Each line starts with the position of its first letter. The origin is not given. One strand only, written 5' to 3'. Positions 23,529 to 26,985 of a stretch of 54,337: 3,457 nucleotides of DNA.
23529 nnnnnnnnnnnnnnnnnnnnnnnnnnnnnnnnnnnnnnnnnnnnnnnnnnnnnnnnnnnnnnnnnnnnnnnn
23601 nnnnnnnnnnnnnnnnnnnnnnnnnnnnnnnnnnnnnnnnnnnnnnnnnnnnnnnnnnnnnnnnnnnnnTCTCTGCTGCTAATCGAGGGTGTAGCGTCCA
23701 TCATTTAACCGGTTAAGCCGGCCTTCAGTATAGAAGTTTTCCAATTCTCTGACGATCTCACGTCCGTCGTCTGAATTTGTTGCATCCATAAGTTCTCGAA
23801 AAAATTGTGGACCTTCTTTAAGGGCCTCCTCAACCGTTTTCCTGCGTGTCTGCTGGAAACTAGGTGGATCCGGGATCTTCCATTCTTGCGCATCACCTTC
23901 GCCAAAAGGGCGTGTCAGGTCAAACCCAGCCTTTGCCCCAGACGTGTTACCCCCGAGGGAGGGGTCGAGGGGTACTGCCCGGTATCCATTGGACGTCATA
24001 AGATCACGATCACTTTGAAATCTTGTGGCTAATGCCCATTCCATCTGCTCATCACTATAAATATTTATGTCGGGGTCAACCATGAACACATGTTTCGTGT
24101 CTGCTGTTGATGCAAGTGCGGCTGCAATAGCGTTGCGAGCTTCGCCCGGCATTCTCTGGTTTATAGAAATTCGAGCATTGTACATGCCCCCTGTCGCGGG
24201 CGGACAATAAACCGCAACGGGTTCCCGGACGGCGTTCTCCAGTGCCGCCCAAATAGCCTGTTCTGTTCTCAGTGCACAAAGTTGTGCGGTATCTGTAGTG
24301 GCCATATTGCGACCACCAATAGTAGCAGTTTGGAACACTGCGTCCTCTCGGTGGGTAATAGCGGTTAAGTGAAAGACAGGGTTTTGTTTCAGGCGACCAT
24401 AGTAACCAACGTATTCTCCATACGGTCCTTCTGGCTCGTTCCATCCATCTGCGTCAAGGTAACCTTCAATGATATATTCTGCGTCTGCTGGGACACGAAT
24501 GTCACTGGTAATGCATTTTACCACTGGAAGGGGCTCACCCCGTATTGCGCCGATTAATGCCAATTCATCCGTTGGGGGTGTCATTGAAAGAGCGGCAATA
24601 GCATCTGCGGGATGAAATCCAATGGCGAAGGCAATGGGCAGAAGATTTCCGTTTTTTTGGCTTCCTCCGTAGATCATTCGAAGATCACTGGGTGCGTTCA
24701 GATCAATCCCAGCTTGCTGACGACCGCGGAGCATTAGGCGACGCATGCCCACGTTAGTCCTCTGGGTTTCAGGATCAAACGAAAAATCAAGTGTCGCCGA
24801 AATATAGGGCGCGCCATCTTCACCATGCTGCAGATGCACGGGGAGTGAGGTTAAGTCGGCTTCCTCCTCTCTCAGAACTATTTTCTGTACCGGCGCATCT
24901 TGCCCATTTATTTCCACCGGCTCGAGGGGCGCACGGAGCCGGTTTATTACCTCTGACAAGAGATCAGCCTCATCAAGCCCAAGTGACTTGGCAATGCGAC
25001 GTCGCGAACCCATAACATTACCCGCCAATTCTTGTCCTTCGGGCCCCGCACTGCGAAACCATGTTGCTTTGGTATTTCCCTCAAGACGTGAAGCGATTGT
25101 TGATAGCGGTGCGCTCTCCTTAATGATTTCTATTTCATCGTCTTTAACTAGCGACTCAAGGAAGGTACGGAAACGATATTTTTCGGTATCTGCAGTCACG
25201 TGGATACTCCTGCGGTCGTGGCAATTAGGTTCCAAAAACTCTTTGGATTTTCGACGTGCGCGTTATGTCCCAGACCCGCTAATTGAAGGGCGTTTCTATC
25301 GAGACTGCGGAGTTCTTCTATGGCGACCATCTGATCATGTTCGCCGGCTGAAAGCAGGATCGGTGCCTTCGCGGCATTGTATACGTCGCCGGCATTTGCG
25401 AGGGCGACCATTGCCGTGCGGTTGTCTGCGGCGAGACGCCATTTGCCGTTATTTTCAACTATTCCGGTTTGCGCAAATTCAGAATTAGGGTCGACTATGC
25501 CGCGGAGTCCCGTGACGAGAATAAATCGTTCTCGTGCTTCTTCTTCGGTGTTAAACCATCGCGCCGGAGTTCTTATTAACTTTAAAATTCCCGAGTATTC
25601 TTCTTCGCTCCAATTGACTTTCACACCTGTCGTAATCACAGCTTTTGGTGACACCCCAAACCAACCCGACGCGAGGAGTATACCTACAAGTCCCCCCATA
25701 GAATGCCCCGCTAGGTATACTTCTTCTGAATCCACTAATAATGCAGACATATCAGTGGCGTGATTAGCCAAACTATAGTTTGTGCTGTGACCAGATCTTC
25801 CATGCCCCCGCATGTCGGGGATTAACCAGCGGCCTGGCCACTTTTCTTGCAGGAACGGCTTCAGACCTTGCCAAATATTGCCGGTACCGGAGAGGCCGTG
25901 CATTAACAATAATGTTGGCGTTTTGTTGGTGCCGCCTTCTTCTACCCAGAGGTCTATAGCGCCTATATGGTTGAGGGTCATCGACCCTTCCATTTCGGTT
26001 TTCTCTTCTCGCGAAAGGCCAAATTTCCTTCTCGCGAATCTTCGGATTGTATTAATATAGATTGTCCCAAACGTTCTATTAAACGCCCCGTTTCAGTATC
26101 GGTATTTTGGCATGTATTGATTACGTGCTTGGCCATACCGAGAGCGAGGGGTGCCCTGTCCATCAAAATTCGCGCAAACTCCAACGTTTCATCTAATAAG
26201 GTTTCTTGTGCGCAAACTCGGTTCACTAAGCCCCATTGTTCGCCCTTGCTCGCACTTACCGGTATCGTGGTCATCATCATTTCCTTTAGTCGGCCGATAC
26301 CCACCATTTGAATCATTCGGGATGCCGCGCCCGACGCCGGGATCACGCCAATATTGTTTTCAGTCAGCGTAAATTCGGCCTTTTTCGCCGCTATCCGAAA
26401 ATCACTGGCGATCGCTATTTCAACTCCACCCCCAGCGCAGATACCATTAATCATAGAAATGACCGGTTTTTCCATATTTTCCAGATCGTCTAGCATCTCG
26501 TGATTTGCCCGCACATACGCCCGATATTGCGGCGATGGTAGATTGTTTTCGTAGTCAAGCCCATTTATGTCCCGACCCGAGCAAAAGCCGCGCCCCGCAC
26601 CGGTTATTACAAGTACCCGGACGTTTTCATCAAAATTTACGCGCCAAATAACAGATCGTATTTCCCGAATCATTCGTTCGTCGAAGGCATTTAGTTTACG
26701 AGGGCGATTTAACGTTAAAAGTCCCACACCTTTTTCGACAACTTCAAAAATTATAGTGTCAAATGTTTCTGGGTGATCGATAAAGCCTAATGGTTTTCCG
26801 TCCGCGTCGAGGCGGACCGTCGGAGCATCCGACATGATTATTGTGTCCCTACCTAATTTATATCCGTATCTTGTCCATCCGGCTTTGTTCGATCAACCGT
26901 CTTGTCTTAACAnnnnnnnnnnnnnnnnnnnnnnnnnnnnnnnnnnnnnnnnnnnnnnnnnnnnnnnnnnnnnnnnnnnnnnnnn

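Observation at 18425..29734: An 11-gene, 11.3-kb co-directional catabolic block combining enzyme types not known together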

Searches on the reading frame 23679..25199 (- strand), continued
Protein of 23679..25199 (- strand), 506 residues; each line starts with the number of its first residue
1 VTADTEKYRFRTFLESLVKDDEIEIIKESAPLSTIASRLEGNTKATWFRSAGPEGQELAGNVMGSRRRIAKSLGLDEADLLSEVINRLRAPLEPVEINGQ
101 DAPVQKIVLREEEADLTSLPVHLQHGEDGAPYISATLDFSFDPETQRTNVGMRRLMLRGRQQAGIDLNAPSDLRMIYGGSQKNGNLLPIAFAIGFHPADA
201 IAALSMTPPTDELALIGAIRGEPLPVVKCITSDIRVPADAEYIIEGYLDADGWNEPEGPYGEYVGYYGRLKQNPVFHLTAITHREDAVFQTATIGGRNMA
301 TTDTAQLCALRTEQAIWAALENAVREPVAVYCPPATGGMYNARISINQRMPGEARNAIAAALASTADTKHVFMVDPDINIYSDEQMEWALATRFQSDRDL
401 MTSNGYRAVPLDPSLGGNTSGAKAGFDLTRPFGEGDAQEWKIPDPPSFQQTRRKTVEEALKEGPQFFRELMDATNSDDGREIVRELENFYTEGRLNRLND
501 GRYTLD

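Call 93: get_annotated_region(hit=H30, flank=7000)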
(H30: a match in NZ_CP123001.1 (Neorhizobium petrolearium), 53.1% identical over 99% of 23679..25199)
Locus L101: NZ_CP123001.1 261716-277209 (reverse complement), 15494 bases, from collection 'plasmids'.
description: Neorhizobium petrolearium strain OS53 plasmid unnamed1, complete sequence
organism: Neorhizobium petrolearium (NCBI taxid 515361)
taxonomy: Bacteria; Pseudomonadota; Alphaproteobacteria; Hyphomicrobiales; Rhizobiaceae; Neorhizobium; Neorhizobium petrolearium
host: -; source: single cell,petroleum contaminated soil; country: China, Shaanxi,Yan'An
typing (MOB-suite, as given by PLSDB): non-mobilizable
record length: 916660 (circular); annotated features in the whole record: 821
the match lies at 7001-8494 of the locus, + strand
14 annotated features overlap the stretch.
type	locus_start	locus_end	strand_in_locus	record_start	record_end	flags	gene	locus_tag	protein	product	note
CDS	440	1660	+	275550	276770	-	-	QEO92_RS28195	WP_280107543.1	MFS transporter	GO:0055085 - transmembrane transport [Evidence IEA]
CDS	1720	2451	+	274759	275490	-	-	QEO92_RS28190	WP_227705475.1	DUF899 family protein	-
CDS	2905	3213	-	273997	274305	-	-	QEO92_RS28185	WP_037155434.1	transcriptional regulator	-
CDS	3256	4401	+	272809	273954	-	-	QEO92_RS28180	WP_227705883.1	IS630 family transposase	-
CDS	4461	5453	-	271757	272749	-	-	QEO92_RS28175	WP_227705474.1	tripartite tricarboxylate transporter substrate binding protein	-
CDS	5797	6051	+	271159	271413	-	-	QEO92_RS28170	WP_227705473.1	UbiD family decarboxylase domain-containing protein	-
CDS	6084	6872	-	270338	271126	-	-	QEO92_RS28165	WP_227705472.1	IclR family transcriptional regulator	GO:0006355 - regulation of DNA-templated transcription [Evidence IEA]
CDS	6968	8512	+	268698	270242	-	-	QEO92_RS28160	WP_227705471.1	UbiD family decarboxylase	-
CDS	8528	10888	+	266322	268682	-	-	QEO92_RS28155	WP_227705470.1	xanthine dehydrogenase family protein molybdopterin-binding subunit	-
CDS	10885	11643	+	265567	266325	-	-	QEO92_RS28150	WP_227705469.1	enoyl-CoA hydratase/isomerase family protein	-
CDS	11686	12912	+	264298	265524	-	-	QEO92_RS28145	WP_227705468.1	FAD-dependent monooxygenase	-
CDS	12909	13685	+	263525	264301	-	-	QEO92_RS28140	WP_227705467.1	IclR family transcriptional regulator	GO:0006355 - regulation of DNA-templated transcription [Evidence IEA]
CDS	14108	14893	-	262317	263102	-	-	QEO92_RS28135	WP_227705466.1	SDR family oxidoreductase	-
CDS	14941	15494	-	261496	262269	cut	-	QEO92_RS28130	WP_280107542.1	SDR family oxidoreductase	-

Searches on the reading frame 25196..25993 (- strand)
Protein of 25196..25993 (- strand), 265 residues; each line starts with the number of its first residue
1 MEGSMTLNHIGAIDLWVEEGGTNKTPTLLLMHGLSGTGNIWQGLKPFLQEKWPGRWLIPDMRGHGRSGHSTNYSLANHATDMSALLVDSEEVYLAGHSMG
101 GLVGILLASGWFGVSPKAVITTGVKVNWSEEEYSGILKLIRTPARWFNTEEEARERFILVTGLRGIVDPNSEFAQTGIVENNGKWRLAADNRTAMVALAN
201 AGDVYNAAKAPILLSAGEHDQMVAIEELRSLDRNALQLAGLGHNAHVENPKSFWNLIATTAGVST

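Call 4: search_protein_families(library=pfam, proteins=[window:25196-25993:-])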
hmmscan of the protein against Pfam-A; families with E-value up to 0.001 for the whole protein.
window:25196-25993:- (265 aa): 3 families
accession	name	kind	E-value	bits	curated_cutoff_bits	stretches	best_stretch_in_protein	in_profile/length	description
PF12697.13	Abhydrolase_6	-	3.6e-16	60.9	26.3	1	28-251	1-212/217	Alpha/beta hydrolase family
PF00561.26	Abhydrolase_1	-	2.7e-15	57.1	25.8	1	26-109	1-88/245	alpha/beta hydrolase fold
PF12146.15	Hydrolase_4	-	2e-08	34.3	27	1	28-231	7-213/239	Serine aminopeptidase, S33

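Call 5: search_protein_families(library=ncbifam, proteins=[window:25196-25993:-])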
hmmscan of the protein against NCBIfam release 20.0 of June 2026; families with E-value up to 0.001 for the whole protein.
window:25196-25993:- (265 aa): 14 families
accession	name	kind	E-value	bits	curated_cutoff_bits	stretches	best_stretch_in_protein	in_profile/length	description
TIGR03695.1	menH_SHCHC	equivalog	2.9e-16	59.7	208.55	1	25-108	2-89/252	2-succinyl-6-hydroxy-2,4-cyclohexadiene-1-carboxylate synthase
NF051488.1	bifunc_PcaDC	exception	1.6e-15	57.2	390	1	20-260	7-249/375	bifunctional 3-oxoadipate enol-lactonase/4-carboxymuconolactone decarboxylase PcaDC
TIGR03056.1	bchO_mg_che_rel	equivalog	2.3e-15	56.3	172.55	1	4-124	7-128/278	alpha/beta fold hydrolase BchO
NF011457.0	PRK14875.1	equivalog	1.6e-14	53.7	307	1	8-108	115-216/372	acetoin dehydrogenase dihydrolipoyllysine-residue acetyltransferase subunit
NF008340.0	PRK11126.1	equivalog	9.2e-14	51.3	261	1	21-107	10-95/255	2-succinyl-6-hydroxy-2,4-cyclohexadiene-1-carboxylate synthase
TIGR02427.1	protocat_pcaD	equivalog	3e-13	49.7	255.85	1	18-110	6-99/251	3-oxoadipate enol-lactonase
TIGR03611.1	RutD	equivalog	5.2e-09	35.8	238.5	1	22-109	10-99/258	pyrimidine utilization protein D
NF004514.1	PRK05855.1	equivalog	7.3e-09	34.7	455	1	8-101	5-102/578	SDR family oxidoreductase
NF051487.1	bifunc_PcaCD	exception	2.6e-08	33.4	430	1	20-108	167-256/413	bifunctional 4-carboxymuconolactone decarboxylase/3-oxoadipate enol-lactonase PcaCD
TIGR01738.1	bioH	equivalog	1.5e-07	31.3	206.95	1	26-112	5-87/245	pimeloyl-ACP methyl ester esterase BioH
NF050089.1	i_nPHAscl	equivalog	1.5e-06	27.5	300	1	24-109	17-103/288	intracellular short-chain-length polyhydroxyalkanoate depolymerase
NF002043.0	PRK00870.1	subfamily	2.6e-06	27.1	265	1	16-109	38-134/302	haloalkane dehalogenase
NF007954.0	PRK10673.1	equivalog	9.7e-06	25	399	1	22-107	14-98/255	esterase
NF052610.1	macro_16_ester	equivalog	0.00035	20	420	0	8-108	6-112/281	alpha/beta fold macrolide esterase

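Call 66: search_solved_structures(query=window:25196-25981:-, max_evalue=1e-8)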
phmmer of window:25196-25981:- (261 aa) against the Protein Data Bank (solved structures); distinct sequences matched with E-value up to 1e-8: 4.
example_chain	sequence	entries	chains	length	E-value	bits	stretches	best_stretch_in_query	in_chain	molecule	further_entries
4opm_A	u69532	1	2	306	3.9e-10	42.4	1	6-110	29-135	Lipase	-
7c4d_A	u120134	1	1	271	4.7e-10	42.1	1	4-107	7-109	Putative esterase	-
21dl_A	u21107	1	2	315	5.1e-09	38.7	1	7-253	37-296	RPA1511_5221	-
1r3d_A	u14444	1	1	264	9.9e-09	37.8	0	18-253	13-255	conserved hypothetical protein VC1974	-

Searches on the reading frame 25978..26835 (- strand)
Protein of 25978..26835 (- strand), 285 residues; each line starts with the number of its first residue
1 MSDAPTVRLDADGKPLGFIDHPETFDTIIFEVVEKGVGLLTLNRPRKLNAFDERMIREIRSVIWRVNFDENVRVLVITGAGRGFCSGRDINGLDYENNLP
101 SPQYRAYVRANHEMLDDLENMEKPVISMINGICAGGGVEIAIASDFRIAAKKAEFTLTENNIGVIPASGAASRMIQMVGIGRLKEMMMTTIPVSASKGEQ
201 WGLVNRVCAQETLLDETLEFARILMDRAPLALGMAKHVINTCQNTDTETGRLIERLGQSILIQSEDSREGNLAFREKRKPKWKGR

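Call 4: search_protein_families(library=pfam, proteins=[window:25978-26835:-])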
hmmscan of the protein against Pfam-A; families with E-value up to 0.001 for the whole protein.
window:25978-26835:- (285 aa): 2 families
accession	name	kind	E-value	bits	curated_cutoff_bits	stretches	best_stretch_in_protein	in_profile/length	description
PF00378.25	ECH_1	-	2.1e-59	201.3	27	1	34-284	3-250/251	Enoyl-CoA hydratase/isomerase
PF16113.10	ECH_2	-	1.4e-32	114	27.2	1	37-178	1-143/335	Enoyl-CoA hydratase/isomerase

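Call 5: search_protein_families(library=ncbifam, proteins=[window:25978-26835:-])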
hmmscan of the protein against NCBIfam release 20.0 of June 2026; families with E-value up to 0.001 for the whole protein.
window:25978-26835:- (285 aa): 74 families (the best 25 are shown)
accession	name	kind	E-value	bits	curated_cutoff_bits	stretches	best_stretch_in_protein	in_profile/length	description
NF005802.0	PRK07657.1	equivalog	1.8e-62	211.2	363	1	26-284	3-259/260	enoyl-CoA hydratase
NF051848.1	EnCoAHydtEchA19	equivalog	2.1e-57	194.6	400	1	36-285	9-258/258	enoyl-CoA hydratase EchA19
TIGR02280.1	PaaB1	equivalog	3.2e-54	184.1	345.15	1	32-285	4-256/256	2-(1,2-epoxy-1,2-dihydrophenyl)acetyl-CoA isomerase PaaG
NF004475.0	PRK05809.1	subfamily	8.6e-54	182.7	394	1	25-284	3-259/260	short-chain-enoyl-CoA hydratase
NF007239.0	PRK09674.1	equivalog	3.2e-51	174.3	371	1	31-285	8-257/257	2,3-dehydroadipyl-CoA hydratase PaaF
NF006007.0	PRK08138.1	subfamily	5.9e-51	173.3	355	1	26-285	7-261/261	enoyl-CoA hydratase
NF004781.0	PRK06127.1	subfamily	1e-50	172.9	291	1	27-285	12-269/269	enoyl-CoA hydratase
NF005803.0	PRK07658.1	equivalog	1.5e-50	172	313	1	33-285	8-257/257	enoyl-CoA hydratase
NF006107.0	PRK08258.1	equivalog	1.5e-49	168.8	330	1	33-285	23-277/277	enoyl-CoA hydratase family protein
NF004840.0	PRK06190.1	equivalog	5.1e-48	163.9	253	1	29-255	6-229/260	enoyl-CoA hydratase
NF004857.0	PRK06210.1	equivalog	8.3e-47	159.9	341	1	23-284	5-274/275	enoyl-CoA hydratase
NF046063.1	oxepin_alt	equivalog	8.5e-47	159.8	300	1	37-281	10-254/254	oxepin-CoA hydrolase, alternative type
NF004517.0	PRK05862.1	equivalog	1.5e-46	159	396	1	25-284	3-256/257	enoyl-CoA hydratase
NF006699.0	PRK09245.1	subfamily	1.2e-45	155.9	354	1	36-284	12-265/266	crotonase/enoyl-CoA hydratase family protein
NF042430.2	EnCoAhydt_DpgD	equivalog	1.3e-45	155.9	400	1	36-285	6-258/258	enoyl-CoA-hydratase DpgD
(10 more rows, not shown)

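Call 67: search_solved_structures(query=window:25978-26835:-, max_evalue=1e-35)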
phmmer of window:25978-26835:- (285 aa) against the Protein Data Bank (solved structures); distinct sequences matched with E-value up to 1e-35: 18.
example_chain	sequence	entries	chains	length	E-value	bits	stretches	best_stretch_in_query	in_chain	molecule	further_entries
5zai_A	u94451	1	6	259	2.3e-53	184.7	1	34-285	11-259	3-hydroxypropionyl-coenzyme A dehydratase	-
4fzw_C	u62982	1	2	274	1.7e-46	162.2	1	27-285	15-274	1,2-epoxyphenylacetyl-CoA isomerase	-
3kqf_A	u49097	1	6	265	4.2e-46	160.9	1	37-284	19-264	Enoyl-CoA hydratase/isomerase family protein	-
2pbp_A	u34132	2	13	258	6.5e-45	157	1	34-285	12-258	Enoyl-CoA hydratase subunit I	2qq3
6sl9_AAA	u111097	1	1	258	4.9e-41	144.3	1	32-285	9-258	Enoyl-CoA hydratase/carnithine racemase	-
6slb_AAA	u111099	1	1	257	5e-41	144.3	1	32-285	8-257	Enoyl-CoA hydratase/carnithine racemase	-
6sla_AAA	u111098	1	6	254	5.9e-41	144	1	33-285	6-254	Enoyl-CoA hydratase/carnithine racemase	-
3hrx_A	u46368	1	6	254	6.4e-41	143.9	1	34-285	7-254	Probable enoyl-CoA hydratase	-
2ej5_A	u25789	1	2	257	7.9e-40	140.3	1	25-284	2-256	Enoyl-CoA hydratase subunit II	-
9qwv_A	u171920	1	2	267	1.6e-39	139.4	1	26-284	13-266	Enoyl-CoA hydratase, mitochondrial, putative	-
5jbw_A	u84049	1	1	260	2.7e-39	138.6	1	37-285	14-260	3-hydroxybutyryl-CoA dehydratase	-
5jbx_A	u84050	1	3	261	2.7e-39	138.6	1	37-285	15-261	3-hydroxybutyryl-CoA dehydratase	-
3pea_A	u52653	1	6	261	5.1e-39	137.7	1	33-285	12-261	Enoyl-CoA hydratase/isomerase family protein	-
5z7r_A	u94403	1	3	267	9.6e-39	136.8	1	29-280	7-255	Short-chain-enoyl-CoA hydratase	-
8zru_A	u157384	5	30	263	8.2e-38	133.7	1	35-283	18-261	Enoyl-CoA hydratase, mitochondrial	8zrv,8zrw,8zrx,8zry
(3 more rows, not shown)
